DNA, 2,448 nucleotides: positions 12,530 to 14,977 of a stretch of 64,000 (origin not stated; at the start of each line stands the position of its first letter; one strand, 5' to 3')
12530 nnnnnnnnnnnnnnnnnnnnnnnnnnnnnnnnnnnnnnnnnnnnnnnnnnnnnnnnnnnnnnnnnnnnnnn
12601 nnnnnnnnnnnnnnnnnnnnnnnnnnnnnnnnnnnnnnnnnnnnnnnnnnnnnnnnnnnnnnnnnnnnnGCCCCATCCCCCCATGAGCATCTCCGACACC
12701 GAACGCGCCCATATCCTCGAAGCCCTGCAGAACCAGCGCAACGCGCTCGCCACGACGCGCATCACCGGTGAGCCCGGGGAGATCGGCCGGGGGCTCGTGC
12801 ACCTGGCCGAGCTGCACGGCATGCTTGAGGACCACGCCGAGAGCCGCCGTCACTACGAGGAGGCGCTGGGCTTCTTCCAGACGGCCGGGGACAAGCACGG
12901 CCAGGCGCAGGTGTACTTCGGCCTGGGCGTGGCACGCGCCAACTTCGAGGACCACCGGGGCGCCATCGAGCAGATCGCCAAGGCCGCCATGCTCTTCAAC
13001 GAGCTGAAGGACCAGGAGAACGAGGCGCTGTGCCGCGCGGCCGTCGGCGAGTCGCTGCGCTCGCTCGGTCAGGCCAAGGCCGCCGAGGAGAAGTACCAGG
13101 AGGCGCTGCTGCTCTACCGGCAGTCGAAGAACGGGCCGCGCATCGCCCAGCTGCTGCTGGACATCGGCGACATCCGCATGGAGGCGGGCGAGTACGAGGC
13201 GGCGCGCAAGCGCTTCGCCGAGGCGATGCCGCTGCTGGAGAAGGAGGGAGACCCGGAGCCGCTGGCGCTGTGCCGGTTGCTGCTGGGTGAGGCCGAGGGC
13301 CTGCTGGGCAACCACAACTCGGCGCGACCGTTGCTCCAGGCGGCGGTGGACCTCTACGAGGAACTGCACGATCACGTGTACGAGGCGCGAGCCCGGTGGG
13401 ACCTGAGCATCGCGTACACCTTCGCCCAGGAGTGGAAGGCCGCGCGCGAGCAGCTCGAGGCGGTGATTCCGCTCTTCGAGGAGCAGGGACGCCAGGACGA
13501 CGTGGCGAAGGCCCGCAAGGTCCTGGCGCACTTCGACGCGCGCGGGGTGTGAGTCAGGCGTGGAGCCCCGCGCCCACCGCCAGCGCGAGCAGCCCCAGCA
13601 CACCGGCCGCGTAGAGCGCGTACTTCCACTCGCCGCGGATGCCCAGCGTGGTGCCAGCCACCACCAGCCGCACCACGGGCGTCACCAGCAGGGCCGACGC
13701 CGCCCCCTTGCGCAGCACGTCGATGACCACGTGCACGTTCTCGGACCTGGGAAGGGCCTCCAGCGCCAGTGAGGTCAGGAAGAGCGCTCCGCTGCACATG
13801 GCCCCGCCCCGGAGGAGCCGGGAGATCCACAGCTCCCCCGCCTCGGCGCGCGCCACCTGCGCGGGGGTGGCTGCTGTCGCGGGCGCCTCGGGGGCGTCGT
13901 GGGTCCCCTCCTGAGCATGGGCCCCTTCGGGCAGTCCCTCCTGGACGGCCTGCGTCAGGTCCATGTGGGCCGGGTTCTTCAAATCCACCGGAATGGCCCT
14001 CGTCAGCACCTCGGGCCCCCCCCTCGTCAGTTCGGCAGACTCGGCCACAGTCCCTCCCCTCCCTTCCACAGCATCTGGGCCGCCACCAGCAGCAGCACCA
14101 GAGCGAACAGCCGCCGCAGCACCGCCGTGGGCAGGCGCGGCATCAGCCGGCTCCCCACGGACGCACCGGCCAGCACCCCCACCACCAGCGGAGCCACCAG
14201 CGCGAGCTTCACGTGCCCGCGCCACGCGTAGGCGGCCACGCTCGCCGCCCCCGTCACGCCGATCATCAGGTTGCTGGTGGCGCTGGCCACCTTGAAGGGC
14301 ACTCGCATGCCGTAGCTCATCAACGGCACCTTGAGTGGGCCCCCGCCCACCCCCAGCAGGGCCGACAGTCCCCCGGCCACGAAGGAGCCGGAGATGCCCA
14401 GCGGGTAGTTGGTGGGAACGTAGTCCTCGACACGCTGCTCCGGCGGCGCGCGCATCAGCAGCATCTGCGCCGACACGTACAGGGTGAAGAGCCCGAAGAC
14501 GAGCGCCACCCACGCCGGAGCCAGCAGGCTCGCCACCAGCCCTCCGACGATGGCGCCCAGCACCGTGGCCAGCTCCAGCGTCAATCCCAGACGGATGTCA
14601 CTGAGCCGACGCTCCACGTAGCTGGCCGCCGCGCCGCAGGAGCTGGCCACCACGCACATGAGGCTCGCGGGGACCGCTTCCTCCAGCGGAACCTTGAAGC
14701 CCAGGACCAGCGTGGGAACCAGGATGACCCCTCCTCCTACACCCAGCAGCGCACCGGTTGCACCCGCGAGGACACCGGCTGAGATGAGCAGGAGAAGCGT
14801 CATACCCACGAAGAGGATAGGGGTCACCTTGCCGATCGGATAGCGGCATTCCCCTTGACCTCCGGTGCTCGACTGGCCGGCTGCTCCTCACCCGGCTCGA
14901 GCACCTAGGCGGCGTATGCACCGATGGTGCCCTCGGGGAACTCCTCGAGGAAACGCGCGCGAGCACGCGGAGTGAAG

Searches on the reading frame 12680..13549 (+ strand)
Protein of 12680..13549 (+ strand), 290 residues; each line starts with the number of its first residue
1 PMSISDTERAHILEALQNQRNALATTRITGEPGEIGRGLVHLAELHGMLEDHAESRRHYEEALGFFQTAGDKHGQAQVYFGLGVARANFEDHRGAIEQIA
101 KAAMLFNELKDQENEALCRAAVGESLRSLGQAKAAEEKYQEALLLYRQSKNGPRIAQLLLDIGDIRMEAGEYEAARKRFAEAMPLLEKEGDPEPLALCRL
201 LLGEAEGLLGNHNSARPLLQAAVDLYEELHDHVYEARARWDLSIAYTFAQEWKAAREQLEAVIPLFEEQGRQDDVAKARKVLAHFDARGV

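Call 20: search_protein_families(library=pfam, proteins=[window:12680-13549:+], max_evalue=0.01)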
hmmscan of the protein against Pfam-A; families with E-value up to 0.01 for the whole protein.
window:12680-13549:+ (290 aa): 13 families
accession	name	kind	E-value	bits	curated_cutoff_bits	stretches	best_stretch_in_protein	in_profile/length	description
PF13424.12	TPR_12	-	6.5e-27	94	30.1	3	201-268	8-77/77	Tetratricopeptide repeat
PF13374.12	TPR_10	-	3.7e-07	30.4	27.5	0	196-230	2-36/42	Tetratricopeptide repeat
PF13181.12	TPR_8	-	1.4e-06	28.5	25.7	0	123-147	8-32/34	Tetratricopeptide repeat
PF14938.12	SNAP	-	2.7e-06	27.5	25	1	52-181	51-180/282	Soluble NSF attachment protein, SNAP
PF07719.23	TPR_2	-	8.9e-06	25.9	27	0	122-147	7-32/34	Tetratricopeptide repeat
PF13432.12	TPR_16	-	7.2e-05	23.6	32.7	1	123-181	4-56/65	Tetratricopeptide repeat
PF14559.12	TPR_19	-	9.3e-05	23.1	25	0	210-264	5-53/68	Tetratricopeptide repeat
PF17874.7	TPR_MalT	-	0.00024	20.9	45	1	43-236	8-201/336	MalT-like TPR region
PF13176.12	TPR_7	-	0.0012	19.3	27.9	0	125-148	8-31/36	Tetratricopeptide repeat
PF13174.12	TPR_6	-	0.0019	19.2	26.3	0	199-226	3-30/33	Tetratricopeptide repeat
PF00515.34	TPR_1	-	0.0024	18.1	27.8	0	126-147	4-25/34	Tetratricopeptide repeat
PF24575.1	TPR_Slam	-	0.0027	18.5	35.2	0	94-179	26-104/104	Surface lipoprotein assembly modifier, N-terminal TPR repeats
PF13428.12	TPR_14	-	0.0079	17.2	23.5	0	199-230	4-35/44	Tetratricopeptide repeat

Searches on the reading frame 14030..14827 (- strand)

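Call 20: search_protein_families(library=pfam, proteins=[window:14030-14827:-], max_evalue=0.01)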
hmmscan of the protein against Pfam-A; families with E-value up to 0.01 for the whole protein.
window:14030-14827:- (266 aa): 2 families
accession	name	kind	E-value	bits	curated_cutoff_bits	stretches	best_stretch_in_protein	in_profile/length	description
PF01925.25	TauE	-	2.3e-53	181.8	32.6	1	14-252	1-237/237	Sulfite exporter TauE/SafE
PF01914.23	MarC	-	0.0035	17.2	23.9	1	205-257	147-199/203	MarC family integral membrane protein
